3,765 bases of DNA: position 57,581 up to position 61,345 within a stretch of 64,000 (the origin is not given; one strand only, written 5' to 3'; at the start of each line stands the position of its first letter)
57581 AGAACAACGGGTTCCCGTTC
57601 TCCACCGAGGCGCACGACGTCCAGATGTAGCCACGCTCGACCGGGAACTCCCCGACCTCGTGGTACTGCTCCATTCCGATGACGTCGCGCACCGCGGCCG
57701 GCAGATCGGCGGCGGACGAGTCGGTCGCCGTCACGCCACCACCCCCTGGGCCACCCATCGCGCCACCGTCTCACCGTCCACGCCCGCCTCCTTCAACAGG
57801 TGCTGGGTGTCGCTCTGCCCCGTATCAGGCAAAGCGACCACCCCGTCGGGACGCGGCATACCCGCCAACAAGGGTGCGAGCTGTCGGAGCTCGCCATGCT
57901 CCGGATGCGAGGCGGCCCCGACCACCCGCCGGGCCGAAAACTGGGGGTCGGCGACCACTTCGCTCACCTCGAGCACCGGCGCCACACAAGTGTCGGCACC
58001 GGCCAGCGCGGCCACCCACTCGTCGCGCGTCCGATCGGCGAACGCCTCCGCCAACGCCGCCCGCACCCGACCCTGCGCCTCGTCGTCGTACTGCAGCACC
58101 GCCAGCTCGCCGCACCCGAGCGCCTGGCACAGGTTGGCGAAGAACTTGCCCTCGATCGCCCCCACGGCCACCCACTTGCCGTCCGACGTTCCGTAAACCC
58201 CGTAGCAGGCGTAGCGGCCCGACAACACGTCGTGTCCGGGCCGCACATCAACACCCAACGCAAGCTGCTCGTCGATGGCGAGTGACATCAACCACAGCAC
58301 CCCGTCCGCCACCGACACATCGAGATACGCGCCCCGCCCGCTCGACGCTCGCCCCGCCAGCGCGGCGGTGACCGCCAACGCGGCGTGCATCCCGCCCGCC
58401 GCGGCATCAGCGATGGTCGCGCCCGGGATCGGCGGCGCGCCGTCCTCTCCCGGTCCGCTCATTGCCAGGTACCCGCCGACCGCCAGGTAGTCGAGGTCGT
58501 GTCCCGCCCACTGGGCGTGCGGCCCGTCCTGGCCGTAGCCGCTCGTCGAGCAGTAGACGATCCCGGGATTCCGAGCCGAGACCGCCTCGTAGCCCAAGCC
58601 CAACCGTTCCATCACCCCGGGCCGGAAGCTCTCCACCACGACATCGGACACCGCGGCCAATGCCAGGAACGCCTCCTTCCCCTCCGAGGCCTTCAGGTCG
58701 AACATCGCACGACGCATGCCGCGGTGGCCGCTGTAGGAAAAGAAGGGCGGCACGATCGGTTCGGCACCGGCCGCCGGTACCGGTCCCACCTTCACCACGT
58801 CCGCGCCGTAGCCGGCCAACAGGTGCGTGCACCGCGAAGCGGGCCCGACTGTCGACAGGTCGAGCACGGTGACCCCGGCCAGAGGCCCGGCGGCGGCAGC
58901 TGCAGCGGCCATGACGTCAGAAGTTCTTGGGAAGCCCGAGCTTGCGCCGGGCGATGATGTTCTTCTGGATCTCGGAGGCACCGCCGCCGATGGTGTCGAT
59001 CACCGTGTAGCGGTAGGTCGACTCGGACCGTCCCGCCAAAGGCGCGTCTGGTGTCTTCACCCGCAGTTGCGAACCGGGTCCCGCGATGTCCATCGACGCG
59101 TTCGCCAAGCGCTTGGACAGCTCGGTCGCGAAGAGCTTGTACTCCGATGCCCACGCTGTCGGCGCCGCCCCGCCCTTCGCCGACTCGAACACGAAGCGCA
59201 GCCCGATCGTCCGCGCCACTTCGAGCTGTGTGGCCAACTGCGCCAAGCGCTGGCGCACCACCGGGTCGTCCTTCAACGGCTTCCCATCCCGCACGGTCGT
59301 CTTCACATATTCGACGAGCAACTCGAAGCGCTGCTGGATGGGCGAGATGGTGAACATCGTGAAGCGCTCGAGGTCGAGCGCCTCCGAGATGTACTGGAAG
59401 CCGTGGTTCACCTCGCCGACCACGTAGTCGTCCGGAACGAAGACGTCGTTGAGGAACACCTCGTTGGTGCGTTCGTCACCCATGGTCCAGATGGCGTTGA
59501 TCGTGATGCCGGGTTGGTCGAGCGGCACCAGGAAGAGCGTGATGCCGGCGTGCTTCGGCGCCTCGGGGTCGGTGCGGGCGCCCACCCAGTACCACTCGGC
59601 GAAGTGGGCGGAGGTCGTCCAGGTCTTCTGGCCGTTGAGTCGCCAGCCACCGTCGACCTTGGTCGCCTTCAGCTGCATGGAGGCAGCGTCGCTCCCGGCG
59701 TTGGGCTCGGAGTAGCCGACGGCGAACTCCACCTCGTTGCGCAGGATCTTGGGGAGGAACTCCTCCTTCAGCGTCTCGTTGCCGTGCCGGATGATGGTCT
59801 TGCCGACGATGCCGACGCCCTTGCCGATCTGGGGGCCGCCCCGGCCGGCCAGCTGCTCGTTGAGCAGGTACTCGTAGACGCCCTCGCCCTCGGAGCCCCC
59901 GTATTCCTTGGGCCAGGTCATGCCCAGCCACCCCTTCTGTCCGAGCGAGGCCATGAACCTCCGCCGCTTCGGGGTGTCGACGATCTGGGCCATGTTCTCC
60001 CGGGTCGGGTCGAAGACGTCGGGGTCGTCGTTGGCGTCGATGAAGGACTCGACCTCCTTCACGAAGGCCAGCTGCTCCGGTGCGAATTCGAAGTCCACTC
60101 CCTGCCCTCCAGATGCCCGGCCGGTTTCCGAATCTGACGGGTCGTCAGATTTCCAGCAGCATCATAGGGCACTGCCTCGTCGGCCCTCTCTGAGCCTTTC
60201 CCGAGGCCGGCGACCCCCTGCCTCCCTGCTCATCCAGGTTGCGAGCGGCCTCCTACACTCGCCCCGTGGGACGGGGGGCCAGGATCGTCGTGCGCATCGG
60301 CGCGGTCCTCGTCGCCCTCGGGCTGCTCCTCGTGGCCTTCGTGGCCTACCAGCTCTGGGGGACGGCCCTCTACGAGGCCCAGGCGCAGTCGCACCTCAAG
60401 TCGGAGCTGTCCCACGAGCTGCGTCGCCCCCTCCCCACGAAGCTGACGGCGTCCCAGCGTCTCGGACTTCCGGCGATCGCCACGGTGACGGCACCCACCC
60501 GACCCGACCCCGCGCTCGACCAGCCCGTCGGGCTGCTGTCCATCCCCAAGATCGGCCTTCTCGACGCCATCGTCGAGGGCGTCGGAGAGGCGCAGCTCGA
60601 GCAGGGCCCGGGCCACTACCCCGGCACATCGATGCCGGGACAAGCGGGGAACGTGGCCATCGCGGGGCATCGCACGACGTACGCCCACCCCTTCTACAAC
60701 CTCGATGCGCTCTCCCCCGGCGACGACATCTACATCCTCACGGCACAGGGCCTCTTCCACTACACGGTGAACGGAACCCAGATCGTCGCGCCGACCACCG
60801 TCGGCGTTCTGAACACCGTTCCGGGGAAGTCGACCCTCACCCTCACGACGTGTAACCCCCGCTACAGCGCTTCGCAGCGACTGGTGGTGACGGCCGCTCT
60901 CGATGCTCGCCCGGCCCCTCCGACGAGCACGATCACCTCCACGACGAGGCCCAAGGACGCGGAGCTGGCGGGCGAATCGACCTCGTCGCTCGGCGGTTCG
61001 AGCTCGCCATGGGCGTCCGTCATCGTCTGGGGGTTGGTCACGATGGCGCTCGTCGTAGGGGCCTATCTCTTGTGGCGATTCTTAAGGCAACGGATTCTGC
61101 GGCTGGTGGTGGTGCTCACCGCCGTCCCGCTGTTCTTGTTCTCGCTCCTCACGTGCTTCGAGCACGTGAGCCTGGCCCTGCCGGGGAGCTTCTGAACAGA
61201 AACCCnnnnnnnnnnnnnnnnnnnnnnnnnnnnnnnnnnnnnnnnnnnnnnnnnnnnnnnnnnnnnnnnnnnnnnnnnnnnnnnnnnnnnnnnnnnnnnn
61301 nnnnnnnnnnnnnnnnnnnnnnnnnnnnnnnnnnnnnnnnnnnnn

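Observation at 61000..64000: Lower-GC, translationally coupled operon of membrane-anchored surface proteins abutting a sortase: candidate uncharacterised cell-surface module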

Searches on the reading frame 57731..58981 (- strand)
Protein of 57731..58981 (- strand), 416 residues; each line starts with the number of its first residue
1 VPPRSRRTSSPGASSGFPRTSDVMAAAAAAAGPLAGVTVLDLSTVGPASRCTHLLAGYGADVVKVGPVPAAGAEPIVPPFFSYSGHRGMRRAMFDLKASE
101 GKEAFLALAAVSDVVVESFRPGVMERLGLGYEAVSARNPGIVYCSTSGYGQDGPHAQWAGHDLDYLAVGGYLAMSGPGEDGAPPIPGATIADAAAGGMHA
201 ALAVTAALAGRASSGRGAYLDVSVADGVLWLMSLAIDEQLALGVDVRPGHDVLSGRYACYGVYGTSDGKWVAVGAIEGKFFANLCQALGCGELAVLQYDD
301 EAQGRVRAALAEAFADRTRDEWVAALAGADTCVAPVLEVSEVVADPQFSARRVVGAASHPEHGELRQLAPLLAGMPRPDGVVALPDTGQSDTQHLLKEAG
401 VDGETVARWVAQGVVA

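Call 86: search_protein_families(library=pfam, proteins=[window:57731-58981:-], max_evalue=0.001)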
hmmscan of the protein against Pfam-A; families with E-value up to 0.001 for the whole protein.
window:57731-58981:- (416 aa): 1 family
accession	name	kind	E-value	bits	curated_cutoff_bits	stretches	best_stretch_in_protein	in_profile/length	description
PF02515.22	CoA_transf_3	-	1.5e-84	284.7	23.3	1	34-370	1-344/366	CoA-transferase family III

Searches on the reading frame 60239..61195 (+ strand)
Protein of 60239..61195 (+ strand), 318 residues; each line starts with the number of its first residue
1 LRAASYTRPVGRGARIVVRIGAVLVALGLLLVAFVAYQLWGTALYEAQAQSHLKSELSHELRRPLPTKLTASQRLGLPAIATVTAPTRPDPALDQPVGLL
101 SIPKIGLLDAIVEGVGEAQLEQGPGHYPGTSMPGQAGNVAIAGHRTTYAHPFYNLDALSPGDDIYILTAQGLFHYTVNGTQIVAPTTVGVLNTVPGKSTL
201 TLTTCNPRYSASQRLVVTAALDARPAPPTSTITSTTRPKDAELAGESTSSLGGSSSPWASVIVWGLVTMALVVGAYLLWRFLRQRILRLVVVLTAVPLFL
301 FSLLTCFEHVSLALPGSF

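Call 3: search_protein_families(library=pfam, proteins=[window:60239-61195:+], max_evalue=1)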
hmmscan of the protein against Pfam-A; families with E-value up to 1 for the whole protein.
window:60239-61195:+ (318 aa): 3 families
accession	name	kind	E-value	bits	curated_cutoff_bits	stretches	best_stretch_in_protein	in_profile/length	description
PF04203.18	Sortase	-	2.2e-33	115.1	26.6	1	100-221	1-124/125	Sortase domain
PF01708.21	Gemini_mov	-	0.54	10.5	25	1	247-286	23-63/92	Geminivirus putative movement protein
PF03994.20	DUF350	-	0.65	10.5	26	1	249-282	63-96/133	Domain of Unknown Function (DUF350)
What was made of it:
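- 60239..61195 (+): Convergent class E sortase. It keeps the same position in the Acidimicrobiaceae relatives. It is the likely transpeptidase for the LAYTG protein encoded upstream of the operon, outside the window. PF04203 E 2e-33 (call 3).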

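Call 4: search_protein_families(library=ncbifam, proteins=[window:60239-61195:+], max_evalue=1)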
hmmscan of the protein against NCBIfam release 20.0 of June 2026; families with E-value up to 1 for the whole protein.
window:60239-61195:+ (318 aa): 10 families
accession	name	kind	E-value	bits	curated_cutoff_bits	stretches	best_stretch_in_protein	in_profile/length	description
NF033747.1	class_E_sortase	subfamily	5e-52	176.8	160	1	20-223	4-207/211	class E sortase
NF058671.1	sortase_SrtD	exception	1e-28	100.3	140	1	21-220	2-186/187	class D sortase, LPxTATN-specific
TIGR01076.1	sortase_fam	subfamily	3e-25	88.6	39.35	1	98-218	1-124/136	sortase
NF033745.1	class_C_sortase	subfamily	2.6e-24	86.2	160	1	95-219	91-218/220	class C sortase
NF033746.1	class_D_sortase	subfamily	9.8e-23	80.5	165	1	93-220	6-132/135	class D sortase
TIGR03784.1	marine_sortase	equivalog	4.4e-14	52.5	158.25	1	94-218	47-173/174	class GN sortase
NF033748.1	class_F_sortase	subfamily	1.9e-06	27.6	166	1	121-213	44-141/155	class F sortase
NF002586.0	PRK02237.1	equivalog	0.0096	16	114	1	260-309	6-55/109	YnfA family protein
TIGR02637.1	RhaS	equivalog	0.086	12.1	342.25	1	166-192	173-199/302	rhamnose ABC transporter substrate-binding protein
NF038218.1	IcmG_DotF_IVB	equivalog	0.25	11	200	0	23-68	51-98/266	type IVB secretion system protein IcmG/DotF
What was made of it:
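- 60239..61195 (+): NF033747 class_E_sortase 176.8 bits > 160; class C, D and F models fall below their cut-offs (call 4).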
